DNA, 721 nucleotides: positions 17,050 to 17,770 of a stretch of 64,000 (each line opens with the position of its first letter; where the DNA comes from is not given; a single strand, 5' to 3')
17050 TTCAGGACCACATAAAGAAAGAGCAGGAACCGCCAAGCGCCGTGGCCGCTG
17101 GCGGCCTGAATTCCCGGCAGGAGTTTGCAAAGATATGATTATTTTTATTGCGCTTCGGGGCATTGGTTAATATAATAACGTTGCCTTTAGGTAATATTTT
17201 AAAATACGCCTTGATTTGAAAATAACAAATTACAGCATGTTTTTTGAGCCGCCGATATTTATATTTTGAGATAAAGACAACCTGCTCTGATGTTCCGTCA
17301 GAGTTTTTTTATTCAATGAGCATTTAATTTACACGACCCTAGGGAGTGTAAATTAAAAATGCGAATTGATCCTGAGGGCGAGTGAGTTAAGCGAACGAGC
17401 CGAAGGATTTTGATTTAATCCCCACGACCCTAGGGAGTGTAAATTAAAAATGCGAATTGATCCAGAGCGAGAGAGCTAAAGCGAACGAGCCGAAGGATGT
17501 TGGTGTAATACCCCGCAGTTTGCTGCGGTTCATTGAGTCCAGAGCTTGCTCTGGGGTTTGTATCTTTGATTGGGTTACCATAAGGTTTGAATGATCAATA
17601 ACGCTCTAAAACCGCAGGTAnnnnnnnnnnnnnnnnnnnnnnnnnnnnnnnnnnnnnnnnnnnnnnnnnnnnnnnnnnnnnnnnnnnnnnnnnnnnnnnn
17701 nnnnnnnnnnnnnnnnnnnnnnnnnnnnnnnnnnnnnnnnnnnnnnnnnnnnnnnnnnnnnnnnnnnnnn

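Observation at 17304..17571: Two-copy structured intergenic element with covariation, placed directly after intrinsic terminators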

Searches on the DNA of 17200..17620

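Call 7: search_rna_families(source=window, start=17200, end=17620, threshold=evalue, max_evalue=10, show_alignments=3)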
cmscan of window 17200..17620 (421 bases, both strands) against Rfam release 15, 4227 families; matches with E-value up to 10: 3.
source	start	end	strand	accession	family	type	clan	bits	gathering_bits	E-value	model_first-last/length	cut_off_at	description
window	17231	17363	-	RF02368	Yfr21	Gene; sRNA;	-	16.5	100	3.6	1-205/205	no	Cyanobacterial functional RNA 21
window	17268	17372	+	RF01650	ceN68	Gene; snRNA; snoRNA; HACA-box;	-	13.7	80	9.8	1-121/121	no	Caenorhabditis snoRNA ceN48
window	17267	17292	+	RF01144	sR17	Gene; snRNA; snoRNA; CD-box;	-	11.7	36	3.5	1-55/55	no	Small nucleolar RNA sR17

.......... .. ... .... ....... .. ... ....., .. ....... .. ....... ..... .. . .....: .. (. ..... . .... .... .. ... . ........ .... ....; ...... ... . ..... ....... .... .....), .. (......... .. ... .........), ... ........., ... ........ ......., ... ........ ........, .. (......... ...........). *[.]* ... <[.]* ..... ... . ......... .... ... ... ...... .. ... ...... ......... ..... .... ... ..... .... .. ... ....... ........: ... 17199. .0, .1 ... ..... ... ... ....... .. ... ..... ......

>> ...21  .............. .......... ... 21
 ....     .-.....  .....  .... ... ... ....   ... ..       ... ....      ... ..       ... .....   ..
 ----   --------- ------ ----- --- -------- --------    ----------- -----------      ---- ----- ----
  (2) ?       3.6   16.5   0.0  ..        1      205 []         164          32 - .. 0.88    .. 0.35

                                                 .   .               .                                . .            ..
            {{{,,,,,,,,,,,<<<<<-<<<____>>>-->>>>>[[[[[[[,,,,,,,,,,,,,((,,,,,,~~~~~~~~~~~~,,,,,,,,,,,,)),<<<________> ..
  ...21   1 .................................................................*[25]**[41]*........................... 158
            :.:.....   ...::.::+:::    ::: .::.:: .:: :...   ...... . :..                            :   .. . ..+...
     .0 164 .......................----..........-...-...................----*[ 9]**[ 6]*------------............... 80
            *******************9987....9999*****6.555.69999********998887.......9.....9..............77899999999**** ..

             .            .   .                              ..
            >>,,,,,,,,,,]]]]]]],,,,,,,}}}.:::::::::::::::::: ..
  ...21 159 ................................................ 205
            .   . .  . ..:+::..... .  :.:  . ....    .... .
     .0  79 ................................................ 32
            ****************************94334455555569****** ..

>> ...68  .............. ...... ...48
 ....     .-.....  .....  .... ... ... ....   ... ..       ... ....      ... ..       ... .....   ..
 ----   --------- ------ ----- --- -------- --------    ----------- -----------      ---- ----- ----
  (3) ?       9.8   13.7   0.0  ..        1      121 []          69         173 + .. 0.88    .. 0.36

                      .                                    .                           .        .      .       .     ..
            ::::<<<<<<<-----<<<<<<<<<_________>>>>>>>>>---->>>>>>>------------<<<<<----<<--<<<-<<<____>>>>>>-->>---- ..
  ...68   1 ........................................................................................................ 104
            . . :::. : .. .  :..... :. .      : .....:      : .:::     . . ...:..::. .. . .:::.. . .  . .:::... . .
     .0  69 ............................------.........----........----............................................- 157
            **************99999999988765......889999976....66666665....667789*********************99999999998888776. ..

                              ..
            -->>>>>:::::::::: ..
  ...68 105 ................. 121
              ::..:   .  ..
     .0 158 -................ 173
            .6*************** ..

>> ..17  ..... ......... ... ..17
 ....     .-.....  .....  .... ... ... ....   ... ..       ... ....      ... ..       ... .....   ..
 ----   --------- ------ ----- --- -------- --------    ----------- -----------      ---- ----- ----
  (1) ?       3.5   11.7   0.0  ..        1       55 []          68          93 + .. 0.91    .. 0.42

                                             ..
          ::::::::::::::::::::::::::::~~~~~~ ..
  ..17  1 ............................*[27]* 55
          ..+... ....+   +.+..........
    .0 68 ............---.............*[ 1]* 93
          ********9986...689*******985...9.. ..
